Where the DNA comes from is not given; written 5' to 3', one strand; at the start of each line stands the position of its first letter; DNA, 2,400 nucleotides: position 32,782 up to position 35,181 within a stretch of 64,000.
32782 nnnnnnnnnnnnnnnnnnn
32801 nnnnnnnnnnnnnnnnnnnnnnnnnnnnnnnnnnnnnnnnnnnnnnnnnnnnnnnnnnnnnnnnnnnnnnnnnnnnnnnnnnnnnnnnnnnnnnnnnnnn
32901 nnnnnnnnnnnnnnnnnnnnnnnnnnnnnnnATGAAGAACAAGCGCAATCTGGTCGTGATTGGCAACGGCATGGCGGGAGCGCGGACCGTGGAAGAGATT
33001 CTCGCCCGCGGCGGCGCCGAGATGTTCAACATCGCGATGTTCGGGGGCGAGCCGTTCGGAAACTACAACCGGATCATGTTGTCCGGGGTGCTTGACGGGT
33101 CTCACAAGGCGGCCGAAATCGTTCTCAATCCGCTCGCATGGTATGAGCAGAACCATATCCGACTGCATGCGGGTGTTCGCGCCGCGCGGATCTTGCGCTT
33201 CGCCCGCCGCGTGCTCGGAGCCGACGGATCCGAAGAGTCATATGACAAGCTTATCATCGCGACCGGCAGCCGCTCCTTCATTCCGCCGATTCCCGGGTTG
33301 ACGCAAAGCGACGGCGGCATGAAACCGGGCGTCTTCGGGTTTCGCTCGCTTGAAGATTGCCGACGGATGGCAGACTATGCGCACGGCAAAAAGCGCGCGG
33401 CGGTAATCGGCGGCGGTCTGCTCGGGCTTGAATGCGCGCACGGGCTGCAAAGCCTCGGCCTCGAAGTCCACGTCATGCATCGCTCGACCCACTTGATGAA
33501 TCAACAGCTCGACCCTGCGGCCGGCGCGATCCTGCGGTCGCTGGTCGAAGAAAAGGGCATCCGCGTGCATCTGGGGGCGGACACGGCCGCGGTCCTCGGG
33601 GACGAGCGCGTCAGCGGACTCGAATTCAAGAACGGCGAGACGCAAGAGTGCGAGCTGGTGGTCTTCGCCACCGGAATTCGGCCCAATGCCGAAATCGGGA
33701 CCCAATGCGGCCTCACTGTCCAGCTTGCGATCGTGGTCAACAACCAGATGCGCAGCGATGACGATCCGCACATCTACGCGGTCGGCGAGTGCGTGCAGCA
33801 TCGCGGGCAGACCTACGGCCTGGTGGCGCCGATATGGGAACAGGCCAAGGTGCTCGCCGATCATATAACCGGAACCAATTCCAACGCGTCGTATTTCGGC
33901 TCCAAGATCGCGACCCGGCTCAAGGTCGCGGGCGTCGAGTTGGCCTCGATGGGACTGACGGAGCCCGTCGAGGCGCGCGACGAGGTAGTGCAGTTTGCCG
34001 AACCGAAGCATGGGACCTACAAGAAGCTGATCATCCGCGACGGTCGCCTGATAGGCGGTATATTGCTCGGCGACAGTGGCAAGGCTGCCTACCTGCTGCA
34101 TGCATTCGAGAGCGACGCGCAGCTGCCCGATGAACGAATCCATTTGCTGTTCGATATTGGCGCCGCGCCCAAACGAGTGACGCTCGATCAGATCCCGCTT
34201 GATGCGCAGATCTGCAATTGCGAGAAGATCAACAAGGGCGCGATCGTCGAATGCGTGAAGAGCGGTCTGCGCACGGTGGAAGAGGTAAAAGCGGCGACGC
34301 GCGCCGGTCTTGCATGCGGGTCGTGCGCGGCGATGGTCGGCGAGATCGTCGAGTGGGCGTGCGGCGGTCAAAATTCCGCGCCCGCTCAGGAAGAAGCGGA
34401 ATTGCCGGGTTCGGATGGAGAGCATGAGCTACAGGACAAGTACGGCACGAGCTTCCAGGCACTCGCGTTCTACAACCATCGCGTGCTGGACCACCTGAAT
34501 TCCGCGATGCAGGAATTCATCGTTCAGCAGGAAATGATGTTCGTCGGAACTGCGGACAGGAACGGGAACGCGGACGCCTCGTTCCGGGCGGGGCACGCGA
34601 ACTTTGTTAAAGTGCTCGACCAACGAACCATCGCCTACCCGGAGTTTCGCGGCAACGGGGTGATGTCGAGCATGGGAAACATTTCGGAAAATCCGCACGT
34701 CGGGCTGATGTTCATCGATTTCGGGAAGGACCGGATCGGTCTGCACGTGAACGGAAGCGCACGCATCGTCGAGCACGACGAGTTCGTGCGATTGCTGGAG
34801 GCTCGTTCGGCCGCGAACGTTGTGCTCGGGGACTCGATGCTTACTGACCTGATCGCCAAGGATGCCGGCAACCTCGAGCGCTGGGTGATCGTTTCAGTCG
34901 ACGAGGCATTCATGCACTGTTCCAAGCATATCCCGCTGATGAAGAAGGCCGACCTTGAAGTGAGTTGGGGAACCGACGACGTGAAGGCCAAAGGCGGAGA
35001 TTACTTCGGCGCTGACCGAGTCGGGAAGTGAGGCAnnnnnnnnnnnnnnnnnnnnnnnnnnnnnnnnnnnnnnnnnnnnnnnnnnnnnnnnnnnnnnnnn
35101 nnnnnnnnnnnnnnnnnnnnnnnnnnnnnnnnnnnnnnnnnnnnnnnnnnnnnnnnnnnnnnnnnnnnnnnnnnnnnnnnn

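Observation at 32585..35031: Coupled operon of an unknown 116-aa protein and a NirB-like FAD/NAD(P)-BFD[2Fe-2S]-PNPOx fusion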

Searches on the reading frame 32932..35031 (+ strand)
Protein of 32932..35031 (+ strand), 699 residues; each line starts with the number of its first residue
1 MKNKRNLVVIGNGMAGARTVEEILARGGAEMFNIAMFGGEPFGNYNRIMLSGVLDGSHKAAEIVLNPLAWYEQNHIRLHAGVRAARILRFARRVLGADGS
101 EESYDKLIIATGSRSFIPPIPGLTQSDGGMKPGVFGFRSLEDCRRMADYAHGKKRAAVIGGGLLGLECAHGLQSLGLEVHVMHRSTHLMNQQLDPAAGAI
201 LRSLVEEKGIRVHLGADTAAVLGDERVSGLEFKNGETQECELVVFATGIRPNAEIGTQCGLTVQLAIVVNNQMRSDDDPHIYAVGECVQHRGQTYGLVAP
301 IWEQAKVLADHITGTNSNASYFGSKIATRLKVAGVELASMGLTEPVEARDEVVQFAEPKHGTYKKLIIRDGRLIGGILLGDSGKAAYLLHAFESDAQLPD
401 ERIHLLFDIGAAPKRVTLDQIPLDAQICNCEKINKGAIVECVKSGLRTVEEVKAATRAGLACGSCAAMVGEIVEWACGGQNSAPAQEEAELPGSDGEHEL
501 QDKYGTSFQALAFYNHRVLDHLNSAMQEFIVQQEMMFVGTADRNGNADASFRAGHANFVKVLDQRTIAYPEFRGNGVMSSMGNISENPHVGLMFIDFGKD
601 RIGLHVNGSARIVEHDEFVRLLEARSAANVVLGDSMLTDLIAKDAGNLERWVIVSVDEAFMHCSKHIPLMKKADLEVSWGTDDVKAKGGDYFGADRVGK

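Call 3: search_protein_families(library=pfam, proteins=[window:32932-35031:+], max_evalue=0.1)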
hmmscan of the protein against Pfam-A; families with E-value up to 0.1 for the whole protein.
window:32932-35031:+ (699 aa): 12 families
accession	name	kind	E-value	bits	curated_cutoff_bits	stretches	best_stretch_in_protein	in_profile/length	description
PF07992.20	Pyr_redox_2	-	4.1e-52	177.9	26.1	1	6-293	2-282/291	Pyridine nucleotide-disulphide oxidoreductase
PF00070.33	Pyr_redox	-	2.2e-18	67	22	1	155-234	1-81/82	Pyridine nucleotide-disulphide oxidoreductase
PF18267.7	Rubredoxin_C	-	3.5e-15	56.2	25.9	1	327-394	2-68/70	Rubredoxin NAD+ reductase C-terminal domain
PF01243.27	PNPOx_N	-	4.1e-14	53.4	28.1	1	524-630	3-97/120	Pyridoxamine 5'-phosphate oxidase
PF04324.20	Fer2_BFD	-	2e-11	44.5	26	1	427-474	2-49/50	BFD-like [2Fe-2S] binding domain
PF13738.12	Pyr_redox_3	-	4e-08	33.3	30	1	149-285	162-305/305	Pyridine nucleotide-disulphide oxidoreductase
PF03486.20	HI0933_like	-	1.1e-05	25.4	50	0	201-258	115-173/244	HI0933-like protein Rossmann domain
PF13241.12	NAD_binding_7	-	0.0034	18.4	22.1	0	153-271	7-94/104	Putative NAD(P)-binding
PF01266.30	DAO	-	0.013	15.5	27.9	0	156-185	2-31/353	FAD dependent oxidoreductase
PF01134.28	GIDA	-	0.059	12.9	22.1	0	157-200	3-47/391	Glucose inhibited division protein A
PF02737.24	3HCDH_N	-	0.075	13.4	22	1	156-206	2-51/180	3-hydroxyacyl-CoA dehydrogenase, NAD binding domain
PF13450.12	NAD_binding_8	-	0.078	13.7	21.9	1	158-187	1-30/68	NAD(P)-binding Rossmann-like domain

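Call 4: search_protein_families(library=ncbifam, proteins=[window:32932-35031:+], max_evalue=0.1)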
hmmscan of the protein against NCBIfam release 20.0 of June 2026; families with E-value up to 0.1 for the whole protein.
window:32932-35031:+ (699 aa): 66 families (the best 25 are shown)
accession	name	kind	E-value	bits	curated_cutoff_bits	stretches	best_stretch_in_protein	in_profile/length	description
TIGR02374.1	nitri_red_nirB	equivalog_domain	1.4e-141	473.5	578.35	1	7-482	1-474/794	nitrite reductase large subunit NirB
NF011565.0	PRK14989.1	subfamily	2e-98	330.5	883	1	4-473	3-470/847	nitrite reductase large subunit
NF003437.0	PRK04965.1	equivalog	2.8e-44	151.7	392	1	5-321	3-308/378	NADH:flavorubredoxin reductase NorW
NF045765.1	PhenlGlyoxDHPadH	equivalog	1.4e-42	146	475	1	8-376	6-370/416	NADH-dependent phenylglyoxylate dehydrogenase subunit epsilon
NF041682.1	ant_diox_AndAa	equivalog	2.5e-40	138.4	650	1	6-291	5-282/406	anthranilate 1,2-dioxygenase system ferredoxin--NAD(+) reductase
NF042949.2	3PPDioc_HcaD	equivalog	1e-39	136.4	450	1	6-310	3-299/386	3-phenylpropionate/cinnamic acid dioxygenase ferredoxin--NAD(+) reductase subunit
NF007123.0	PRK09564.1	equivalog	6.2e-34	117.4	458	1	100-352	100-351/444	CoA-disulfide reductase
TIGR03385.1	CoA_CoA_reduc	equivalog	2.8e-33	115.4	578.8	1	101-346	101-345/439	CoA-disulfide reductase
NF007286.0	PRK09754.1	equivalog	1e-29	103.5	447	1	1-305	1-295/400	phenylpropionate dioxygenase ferredoxin reductase subunit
TIGR04025.1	PPOX_FMN_DR2398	subfamily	7e-26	90.6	170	1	514-625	14-124/197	MSMEG_1061 family FMN-dependent PPOX-type flavoprotein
TIGR02053.1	MerA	equivalog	2.1e-24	86.4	454.45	1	97-314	122-330/465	mercury(II) reductase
NF046103.1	NOXase_Strep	equivalog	1.3e-23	83.7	600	1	100-289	98-282/442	H2O-forming NADH oxidase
TIGR03169.1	Nterm_to_SelD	hypoth_equivalog_domain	3.8e-21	75.8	310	1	49-289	42-283/365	pyridine nucleotide-disulfide oxidoreductase family protein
NF004991.0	PRK06370.1-3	subfamily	1.8e-19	69.7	620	1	96-288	157-342/509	FAD-containing oxidoreductase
NF010037.0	PRK13512.1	equivalog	4.2e-19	68.8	394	1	100-343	102-339/438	CoA-disulfide reductase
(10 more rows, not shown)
